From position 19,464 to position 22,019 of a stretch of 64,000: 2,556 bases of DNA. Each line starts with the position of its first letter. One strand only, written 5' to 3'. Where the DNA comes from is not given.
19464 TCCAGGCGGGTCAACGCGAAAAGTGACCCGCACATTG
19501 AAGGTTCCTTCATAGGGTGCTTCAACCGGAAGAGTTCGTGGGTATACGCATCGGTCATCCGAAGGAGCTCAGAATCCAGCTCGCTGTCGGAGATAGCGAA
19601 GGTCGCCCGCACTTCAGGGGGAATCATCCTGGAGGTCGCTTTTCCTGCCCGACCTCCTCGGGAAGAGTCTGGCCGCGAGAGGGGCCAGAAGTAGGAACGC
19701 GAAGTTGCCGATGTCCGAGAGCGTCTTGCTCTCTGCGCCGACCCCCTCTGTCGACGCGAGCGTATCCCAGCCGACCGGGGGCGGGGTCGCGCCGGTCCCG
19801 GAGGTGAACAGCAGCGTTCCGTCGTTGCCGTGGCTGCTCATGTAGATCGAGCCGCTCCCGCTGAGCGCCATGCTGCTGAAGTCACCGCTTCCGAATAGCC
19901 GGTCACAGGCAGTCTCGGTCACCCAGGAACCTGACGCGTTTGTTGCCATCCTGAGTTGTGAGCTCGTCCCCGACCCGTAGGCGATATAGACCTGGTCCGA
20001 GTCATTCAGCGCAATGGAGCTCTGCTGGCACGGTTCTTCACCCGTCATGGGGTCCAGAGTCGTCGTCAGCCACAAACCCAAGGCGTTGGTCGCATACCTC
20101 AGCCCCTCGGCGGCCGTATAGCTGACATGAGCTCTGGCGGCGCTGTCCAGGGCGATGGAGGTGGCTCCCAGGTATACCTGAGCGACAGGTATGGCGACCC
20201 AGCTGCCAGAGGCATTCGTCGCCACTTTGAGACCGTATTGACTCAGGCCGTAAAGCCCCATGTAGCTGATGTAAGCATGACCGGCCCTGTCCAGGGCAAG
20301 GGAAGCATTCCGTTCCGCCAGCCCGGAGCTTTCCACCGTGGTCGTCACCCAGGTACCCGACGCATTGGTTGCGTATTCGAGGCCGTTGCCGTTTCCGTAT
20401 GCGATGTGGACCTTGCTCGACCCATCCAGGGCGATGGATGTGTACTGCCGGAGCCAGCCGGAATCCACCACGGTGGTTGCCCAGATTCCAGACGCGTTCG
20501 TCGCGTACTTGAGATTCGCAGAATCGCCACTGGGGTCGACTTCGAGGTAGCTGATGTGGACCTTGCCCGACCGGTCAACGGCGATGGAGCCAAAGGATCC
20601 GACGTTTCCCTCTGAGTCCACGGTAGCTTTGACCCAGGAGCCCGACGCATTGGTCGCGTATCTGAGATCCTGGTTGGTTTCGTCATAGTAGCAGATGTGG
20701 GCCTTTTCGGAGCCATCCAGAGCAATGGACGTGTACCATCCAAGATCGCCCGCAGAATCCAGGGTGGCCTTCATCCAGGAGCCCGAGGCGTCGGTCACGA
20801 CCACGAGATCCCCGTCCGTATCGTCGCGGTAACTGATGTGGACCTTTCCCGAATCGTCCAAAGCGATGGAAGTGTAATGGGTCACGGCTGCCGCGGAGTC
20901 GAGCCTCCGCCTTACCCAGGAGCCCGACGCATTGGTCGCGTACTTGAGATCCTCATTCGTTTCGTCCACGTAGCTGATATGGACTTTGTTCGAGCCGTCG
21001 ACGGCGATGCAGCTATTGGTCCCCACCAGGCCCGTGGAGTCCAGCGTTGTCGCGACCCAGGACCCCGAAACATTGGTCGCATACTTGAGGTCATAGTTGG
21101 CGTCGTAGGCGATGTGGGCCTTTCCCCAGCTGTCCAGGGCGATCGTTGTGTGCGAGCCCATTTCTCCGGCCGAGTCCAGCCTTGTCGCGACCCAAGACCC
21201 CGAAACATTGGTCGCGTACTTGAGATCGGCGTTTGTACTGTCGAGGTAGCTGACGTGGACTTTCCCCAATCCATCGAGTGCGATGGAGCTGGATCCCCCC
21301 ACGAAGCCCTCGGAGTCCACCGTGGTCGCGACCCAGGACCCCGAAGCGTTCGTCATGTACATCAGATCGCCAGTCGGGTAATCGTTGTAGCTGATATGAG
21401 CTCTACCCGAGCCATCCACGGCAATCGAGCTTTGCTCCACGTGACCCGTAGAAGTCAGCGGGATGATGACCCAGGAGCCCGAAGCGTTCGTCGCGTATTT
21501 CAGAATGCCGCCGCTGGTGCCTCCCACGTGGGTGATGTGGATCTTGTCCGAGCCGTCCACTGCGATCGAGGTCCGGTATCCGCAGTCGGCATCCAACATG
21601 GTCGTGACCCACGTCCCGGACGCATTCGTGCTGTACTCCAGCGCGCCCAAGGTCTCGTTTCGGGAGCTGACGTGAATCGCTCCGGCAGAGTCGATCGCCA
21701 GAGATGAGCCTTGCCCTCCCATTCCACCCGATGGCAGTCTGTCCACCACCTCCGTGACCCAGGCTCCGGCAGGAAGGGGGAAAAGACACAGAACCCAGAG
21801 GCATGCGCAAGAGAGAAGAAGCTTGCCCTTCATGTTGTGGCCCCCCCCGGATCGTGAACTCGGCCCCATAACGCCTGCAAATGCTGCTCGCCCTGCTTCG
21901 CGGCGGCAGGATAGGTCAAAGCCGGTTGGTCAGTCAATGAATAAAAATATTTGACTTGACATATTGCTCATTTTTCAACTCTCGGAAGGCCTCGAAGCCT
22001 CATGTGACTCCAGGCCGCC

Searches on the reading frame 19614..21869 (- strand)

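Call 10: search_protein_families(library=pfam, max_evalue=0.01, proteins=[window:19614-21869:-])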
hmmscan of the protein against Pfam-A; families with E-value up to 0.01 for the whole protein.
window:19614-21869:- (751 aa): 2 families
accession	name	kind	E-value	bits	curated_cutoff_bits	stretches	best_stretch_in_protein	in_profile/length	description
PF15892.11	BNR_4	-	4.1e-11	43.2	27.3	0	417-468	218-269/272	BNR repeat-containing family member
PF08896.16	DUF1842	-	0.0044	17.7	23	0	248-299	34-79/113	Domain of unknown function (DUF1842)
